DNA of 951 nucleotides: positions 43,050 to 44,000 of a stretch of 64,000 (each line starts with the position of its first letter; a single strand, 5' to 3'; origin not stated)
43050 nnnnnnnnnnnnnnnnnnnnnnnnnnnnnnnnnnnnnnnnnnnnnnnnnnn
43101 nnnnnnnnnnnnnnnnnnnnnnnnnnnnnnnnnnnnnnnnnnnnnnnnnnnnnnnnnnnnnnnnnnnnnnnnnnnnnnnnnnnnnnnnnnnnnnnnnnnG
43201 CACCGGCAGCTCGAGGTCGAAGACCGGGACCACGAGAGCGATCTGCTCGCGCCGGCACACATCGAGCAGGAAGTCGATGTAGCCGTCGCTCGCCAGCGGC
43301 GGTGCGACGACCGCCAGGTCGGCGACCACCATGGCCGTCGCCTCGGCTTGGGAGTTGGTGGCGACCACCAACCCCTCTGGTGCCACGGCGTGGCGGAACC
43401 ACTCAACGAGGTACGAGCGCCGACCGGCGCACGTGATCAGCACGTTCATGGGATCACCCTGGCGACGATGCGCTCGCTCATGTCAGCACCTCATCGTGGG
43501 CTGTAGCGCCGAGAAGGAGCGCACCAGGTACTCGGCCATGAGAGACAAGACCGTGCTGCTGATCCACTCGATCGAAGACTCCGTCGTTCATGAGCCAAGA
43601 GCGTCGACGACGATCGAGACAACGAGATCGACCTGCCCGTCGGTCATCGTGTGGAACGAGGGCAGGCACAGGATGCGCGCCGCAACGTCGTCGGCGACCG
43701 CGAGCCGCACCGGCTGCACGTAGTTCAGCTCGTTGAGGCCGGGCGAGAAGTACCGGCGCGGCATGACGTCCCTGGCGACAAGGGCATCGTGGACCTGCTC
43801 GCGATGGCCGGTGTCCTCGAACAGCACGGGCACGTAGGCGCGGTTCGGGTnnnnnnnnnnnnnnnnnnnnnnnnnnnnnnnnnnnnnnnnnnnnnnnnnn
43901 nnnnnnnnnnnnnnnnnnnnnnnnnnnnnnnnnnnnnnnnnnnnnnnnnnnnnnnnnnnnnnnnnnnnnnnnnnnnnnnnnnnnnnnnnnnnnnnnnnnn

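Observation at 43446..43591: Relay of three consecutive ATGA stop/start overlaps through two micro-ORFs between the aminotransferase and the ATP-grasp ligase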

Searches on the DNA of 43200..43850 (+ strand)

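Call 20: search_rna_families(source=window, start=43200, end=43850, threshold=evalue, max_evalue=10)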
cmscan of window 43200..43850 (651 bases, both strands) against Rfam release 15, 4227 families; matches with E-value up to 10: 4.
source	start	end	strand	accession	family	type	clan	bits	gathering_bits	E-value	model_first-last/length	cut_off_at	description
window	43432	43501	+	RF02466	Ms_AS-8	Gene; sRNA;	-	18.1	48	0.47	1-74/74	no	Actinobacteria sRNA Ms_AS-8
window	43250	43301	-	RF02163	sR-tMet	Gene; snRNA; snoRNA; CD-box;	-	16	50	6.8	1-72/72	no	Small nucleolar RNA sR-tMet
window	43204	43305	-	RF02835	Bcj11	Gene; sRNA;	-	14.5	49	9.1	1-122/122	no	Burkholderia RNA 11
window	43350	43375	-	RF02735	Sernc350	Gene; antisense;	-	9.4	50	7.2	448-473/513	no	Saccharopolyspora sRNA 350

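Call 26: search_dna_similar(query=window:43465-43600:+, collection=plasmids, mode=distant, max_evalue=0.01)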
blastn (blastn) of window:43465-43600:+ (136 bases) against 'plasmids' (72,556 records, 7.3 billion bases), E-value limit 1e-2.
No match.

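Call 27: search_dna_similar(query=window:43465-43600:+, collection=phages, mode=distant, max_evalue=0.01)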
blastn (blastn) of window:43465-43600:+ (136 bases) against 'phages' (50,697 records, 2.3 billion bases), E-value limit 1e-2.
No match.

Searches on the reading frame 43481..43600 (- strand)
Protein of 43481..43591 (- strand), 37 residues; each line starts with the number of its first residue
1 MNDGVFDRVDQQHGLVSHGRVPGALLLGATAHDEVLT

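Call 19: search_protein_families(library=pfam, max_evalue=10, proteins=[window:43481-43591:-, window:43486-43587:-, window:43494-43598:-])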
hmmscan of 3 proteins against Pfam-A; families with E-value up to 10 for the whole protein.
seq(37 aa): 0 families

seq(34 aa): 0 families

seq(35 aa): 0 families

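Call 40: find_homologous_proteins(query=A2, max_evalue=1)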
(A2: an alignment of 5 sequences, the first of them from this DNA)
Query A2 (5 sequences) (40 aa, profile of the alignment): 1 proteins with E <= 1 among 3 candidates.
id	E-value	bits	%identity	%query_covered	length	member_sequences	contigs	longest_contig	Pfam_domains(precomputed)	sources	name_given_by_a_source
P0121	2.3e-21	93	73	93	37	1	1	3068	-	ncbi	-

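Call 41: find_encoding_contigs(protein=P0121, flank=3000, max_places=4)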
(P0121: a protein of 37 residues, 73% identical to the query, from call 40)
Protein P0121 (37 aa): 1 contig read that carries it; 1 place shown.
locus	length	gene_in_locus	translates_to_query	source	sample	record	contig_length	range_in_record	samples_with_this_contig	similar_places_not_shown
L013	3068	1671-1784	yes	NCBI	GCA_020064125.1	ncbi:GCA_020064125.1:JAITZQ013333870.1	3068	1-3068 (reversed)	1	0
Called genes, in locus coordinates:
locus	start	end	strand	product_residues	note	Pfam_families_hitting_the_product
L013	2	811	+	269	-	?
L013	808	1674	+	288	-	-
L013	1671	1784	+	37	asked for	-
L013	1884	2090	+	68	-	-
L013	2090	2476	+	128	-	-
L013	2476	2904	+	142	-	PF07811:TadE (weak)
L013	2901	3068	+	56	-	?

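Call 68: search_protein_families(library=pfam, max_evalue=0.01, proteins=[L013:808-1674:+, L013:1884-2090:+, L013:2090-2476:+])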
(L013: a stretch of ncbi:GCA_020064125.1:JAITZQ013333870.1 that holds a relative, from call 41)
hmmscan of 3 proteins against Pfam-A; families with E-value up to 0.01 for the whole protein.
L013:808-1674:+ (288 aa): 1 family
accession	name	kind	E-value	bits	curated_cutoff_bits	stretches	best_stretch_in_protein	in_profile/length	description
PF00482.28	T2SSF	-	6.8e-05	23.3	25.2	1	155-281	3-125/125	Type II secretion system (T2SS), protein F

L013:1884-2090:+ (68 aa): 0 families

L013:2090-2476:+ (128 aa): 1 family
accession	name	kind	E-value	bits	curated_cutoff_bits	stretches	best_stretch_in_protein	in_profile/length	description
PF07811.17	TadE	-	0.00023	21.6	22.9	1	19-53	8-42/43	TadE-like protein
